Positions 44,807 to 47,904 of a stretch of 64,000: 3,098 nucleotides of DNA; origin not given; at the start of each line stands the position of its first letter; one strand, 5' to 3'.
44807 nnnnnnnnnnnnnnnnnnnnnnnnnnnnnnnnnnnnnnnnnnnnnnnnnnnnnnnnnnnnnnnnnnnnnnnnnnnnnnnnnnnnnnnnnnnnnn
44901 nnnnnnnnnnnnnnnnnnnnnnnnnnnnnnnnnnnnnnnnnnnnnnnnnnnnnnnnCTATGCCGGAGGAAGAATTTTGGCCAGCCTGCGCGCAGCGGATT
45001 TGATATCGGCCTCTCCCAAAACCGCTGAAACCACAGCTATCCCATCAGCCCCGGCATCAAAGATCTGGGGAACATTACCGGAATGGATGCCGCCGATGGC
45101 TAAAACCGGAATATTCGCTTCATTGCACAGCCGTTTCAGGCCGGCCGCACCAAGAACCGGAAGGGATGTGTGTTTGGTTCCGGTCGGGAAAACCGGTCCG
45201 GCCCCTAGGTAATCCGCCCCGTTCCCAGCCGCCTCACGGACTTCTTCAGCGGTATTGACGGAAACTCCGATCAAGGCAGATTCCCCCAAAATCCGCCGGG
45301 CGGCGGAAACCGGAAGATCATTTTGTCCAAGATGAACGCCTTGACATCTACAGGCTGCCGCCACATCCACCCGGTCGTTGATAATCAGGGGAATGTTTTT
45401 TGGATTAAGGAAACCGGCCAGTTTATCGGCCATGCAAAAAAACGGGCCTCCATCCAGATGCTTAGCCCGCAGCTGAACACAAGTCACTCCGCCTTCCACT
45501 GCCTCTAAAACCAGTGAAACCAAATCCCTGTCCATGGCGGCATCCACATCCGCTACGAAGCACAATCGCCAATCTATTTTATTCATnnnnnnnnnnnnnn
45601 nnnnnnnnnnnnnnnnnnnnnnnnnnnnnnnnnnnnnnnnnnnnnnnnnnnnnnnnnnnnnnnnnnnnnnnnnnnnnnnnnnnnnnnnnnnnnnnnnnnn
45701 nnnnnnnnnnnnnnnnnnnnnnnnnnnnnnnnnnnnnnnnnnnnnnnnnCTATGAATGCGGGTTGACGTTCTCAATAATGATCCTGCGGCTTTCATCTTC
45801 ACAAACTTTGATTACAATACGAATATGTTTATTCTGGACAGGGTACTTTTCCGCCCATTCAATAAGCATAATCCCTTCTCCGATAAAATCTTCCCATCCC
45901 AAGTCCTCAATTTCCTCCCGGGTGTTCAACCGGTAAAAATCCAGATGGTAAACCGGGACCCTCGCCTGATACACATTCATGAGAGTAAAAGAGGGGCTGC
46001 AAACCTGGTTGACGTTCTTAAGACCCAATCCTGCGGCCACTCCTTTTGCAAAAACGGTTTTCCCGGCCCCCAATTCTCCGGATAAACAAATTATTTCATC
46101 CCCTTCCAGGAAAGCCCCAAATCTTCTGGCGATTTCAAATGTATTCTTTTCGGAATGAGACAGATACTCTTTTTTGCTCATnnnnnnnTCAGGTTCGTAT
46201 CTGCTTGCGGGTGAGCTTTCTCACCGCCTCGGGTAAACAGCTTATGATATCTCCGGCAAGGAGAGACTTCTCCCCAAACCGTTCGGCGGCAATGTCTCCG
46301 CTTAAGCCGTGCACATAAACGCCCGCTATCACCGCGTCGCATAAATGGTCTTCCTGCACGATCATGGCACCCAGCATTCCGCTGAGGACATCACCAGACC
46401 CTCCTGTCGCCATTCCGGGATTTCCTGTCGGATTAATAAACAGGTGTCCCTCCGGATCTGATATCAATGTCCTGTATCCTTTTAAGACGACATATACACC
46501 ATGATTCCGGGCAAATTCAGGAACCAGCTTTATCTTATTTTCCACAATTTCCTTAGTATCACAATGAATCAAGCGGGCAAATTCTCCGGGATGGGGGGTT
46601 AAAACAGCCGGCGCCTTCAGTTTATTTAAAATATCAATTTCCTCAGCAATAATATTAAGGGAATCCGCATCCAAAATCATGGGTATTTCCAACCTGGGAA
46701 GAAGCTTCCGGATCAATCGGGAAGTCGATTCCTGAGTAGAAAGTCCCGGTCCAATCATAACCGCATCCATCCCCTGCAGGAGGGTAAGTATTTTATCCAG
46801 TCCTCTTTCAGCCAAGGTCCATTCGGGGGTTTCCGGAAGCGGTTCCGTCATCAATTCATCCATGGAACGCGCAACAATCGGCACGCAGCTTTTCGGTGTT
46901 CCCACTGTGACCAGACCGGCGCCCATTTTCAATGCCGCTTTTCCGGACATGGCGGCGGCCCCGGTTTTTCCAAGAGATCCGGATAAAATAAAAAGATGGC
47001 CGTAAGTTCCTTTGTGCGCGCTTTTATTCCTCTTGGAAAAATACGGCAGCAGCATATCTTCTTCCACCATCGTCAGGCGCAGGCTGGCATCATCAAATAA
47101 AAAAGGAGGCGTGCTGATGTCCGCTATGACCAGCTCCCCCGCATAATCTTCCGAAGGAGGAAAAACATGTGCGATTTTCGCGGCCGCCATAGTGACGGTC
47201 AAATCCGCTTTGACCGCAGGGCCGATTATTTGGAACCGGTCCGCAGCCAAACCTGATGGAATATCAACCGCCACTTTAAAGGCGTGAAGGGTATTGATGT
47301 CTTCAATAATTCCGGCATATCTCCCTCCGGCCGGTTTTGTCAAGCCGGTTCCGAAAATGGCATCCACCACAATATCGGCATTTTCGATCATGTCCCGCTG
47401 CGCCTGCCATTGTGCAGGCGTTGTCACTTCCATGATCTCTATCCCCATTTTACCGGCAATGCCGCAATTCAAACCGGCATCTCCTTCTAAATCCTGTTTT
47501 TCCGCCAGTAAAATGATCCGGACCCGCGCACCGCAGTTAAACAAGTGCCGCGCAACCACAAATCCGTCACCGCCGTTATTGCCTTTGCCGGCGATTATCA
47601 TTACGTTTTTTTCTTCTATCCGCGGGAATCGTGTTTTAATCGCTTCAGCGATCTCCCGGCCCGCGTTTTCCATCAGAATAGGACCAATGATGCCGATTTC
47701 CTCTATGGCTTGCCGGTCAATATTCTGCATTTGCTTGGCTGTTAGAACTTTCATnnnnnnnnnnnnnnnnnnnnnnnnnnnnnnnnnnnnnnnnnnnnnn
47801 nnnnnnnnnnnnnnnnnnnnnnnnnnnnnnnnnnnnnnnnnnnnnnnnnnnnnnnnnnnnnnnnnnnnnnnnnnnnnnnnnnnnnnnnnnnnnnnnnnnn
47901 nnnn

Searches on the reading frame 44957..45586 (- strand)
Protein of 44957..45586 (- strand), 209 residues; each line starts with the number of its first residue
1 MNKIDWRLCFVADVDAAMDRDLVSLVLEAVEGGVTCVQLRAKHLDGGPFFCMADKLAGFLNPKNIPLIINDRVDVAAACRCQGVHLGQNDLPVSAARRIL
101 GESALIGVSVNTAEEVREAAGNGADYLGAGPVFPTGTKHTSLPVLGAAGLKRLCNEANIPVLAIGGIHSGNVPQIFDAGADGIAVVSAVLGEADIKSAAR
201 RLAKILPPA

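Call 60: search_protein_families(library=pfam, proteins=[window:44957-45586:-], max_evalue=0.00001)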
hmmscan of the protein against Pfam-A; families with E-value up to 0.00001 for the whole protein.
window:44957-45586:- (209 aa): 1 family
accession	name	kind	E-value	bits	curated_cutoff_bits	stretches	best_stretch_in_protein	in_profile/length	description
PF02581.23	TMP-TENI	-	7e-61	205.2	27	1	8-189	1-180/180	Thiamine monophosphate synthase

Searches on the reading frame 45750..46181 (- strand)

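Call 60: search_protein_families(library=pfam, proteins=[window:45750-46181:-], max_evalue=0.00001)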
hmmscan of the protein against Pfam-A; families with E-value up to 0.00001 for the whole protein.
window:45750-46181:- (143 aa): 1 family
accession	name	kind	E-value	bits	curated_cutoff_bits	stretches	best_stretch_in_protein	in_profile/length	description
PF02367.23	TsaE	-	2.2e-36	125.1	26.6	1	9-133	2-127/128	Threonylcarbamoyl adenosine biosynthesis protein TsaE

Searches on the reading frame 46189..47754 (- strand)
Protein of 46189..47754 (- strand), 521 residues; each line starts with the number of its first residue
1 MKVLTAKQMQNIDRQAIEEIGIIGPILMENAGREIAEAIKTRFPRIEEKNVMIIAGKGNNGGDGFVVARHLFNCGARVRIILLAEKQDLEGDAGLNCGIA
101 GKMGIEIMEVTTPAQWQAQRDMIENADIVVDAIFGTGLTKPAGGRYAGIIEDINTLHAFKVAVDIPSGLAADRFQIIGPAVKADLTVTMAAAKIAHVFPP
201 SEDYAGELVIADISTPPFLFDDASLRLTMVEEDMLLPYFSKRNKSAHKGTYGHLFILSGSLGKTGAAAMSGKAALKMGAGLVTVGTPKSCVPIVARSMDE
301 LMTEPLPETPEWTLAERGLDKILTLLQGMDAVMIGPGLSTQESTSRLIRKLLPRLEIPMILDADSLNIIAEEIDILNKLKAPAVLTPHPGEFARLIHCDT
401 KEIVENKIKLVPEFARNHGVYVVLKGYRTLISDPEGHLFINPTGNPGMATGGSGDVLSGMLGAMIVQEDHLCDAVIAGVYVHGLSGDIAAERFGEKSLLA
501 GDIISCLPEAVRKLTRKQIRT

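Call 60: search_protein_families(library=pfam, proteins=[window:46189-47754:-], max_evalue=0.00001)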
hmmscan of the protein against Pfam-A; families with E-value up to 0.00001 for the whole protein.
window:46189-47754:- (521 aa): 2 families
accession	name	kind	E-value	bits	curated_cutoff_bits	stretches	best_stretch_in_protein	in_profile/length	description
PF01256.23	Carb_kinase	-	9.6e-60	202.5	27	1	255-507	2-240/242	NAD(P)H-hydrate dehydratase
PF03853.21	YjeF_N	-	1.4e-48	165.5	24.9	1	26-193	3-167/169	YjeF-related protein N-terminus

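Call 62: find_homologous_proteins(query=window:46189-47754:-, max_evalue=1e-80)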
Query window:46189-47754:- (521 aa): 7822 proteins with E <= 1e-80 among 8000 candidates; the best 120 are listed.
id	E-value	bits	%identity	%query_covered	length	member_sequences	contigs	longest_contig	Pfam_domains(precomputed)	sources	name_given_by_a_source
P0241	0.0e+0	1154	100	100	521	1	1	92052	PF01256.23,PF03853.22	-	-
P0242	6.1e-287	971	83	100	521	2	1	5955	PF01256.23,PF03853.22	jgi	jgi:ADP-dependent NAD(P)H-hydrate dehydratase / NAD(P)H-hydrate epimerase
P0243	3.2e-277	939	80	100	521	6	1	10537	PF01256.23,PF03853.22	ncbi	-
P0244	4.0e-273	925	80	99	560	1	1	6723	PF01256.23,PF03853.22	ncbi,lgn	ncbi:MAG: NAD(P)H-hydrate dehydratase [Candidatus Aminicenantes bacterium]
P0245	7.1e-273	924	80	99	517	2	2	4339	PF01256.23,PF03853.22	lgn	-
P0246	9.8e-267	904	77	99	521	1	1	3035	PF01256.23,PF03853.22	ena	-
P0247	4.3e-225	767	66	99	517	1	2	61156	PF01256.23,PF03853.22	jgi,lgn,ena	-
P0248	1.1e-224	765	65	98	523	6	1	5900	PF01256.23,PF03853.22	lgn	-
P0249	1.9e-224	765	65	99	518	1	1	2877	PF01256.23,PF03853.22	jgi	jgi:hydroxyethylthiazole kinase-like uncharacterized protein yjeF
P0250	4.9e-224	763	63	99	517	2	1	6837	PF01256.23,PF03853.22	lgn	-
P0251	2.3e-223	761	66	98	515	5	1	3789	PF01256.23,PF03853.22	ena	-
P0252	4.1e-223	760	64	99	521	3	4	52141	PF01256.23,PF03853.22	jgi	-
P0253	1.5e-222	758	66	99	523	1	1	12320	PF01256.23,PF03853.22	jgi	-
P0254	1.9e-222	758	63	99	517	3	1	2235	PF01256.23,PF03853.22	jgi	-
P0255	2.7e-222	758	64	99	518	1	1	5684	PF01256.23,PF03853.22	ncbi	-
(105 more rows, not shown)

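Call 63: find_encoding_contigs(protein=P0242, flank=4000, max_places=2)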
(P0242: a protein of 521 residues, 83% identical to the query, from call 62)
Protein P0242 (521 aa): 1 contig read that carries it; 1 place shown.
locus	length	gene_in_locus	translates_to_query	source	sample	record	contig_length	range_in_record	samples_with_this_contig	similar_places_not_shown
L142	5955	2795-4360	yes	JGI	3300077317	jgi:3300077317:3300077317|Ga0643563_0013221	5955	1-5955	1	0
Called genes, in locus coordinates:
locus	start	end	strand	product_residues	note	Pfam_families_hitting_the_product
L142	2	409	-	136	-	?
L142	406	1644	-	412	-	PF00162:PGK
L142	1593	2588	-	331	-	PF00044:Gp_dh_N, PF02800:Gp_dh_C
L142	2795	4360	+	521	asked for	PF03853:YjeF_N, PF01256:Carb_kinase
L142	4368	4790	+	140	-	PF02367:TsaE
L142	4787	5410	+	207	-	PF02581:TMP-TENI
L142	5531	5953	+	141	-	?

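Call 64: find_encoding_contigs(protein=P0243, flank=6000, max_places=2)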
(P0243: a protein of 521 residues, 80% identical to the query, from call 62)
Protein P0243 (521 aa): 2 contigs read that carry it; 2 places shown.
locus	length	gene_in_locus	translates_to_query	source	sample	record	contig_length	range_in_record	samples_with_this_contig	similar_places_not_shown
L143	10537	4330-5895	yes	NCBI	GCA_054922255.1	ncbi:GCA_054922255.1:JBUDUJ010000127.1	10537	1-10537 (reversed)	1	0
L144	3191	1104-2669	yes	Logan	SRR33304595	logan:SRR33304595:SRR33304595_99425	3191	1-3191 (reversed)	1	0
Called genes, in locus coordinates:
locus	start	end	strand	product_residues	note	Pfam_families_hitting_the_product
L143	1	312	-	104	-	?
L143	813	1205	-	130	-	PF03840:SecG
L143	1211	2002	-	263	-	PF00121:TIM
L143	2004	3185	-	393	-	PF00162:PGK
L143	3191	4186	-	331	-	PF00044:Gp_dh_N, PF02800:Gp_dh_C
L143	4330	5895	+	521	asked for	PF03853:YjeF_N, PF01256:Carb_kinase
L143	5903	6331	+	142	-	PF02367:TsaE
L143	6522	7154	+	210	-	PF02581:TMP-TENI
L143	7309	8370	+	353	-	PF21088:MS_channel_1st, PF00924:MS_channel_2nd, PF21082:MS_channel_3rd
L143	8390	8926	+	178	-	PF14681:UPRTase (faint), PF00156:Pribosyltran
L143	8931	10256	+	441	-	PF00860:Xan_ur_permease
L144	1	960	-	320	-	?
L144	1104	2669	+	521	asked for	PF03853:YjeF_N, PF01256:Carb_kinase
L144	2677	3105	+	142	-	PF02367:TsaE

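Call 65: find_encoding_contigs(protein=P0244, flank=6000, max_places=2)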
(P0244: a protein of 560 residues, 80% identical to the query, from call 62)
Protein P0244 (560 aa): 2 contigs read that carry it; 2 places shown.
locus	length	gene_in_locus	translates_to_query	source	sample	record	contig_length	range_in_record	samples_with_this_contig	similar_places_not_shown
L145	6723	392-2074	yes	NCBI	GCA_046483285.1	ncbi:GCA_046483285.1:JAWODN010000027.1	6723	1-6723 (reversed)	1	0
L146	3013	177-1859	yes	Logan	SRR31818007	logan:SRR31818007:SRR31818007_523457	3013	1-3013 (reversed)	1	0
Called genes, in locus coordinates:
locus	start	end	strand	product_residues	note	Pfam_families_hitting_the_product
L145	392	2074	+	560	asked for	PF03853:YjeF_N, PF01256:Carb_kinase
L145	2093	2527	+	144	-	PF02367:TsaE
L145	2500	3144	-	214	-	PF02581:TMP-TENI, PF03060:NMO (faint)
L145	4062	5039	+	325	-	PF01145:Band_7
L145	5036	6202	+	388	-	PF01145:Band_7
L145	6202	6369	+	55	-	-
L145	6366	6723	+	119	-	?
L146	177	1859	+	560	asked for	PF03853:YjeF_N, PF01256:Carb_kinase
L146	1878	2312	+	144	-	PF02367:TsaE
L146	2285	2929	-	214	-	PF02581:TMP-TENI, PF03060:NMO (faint)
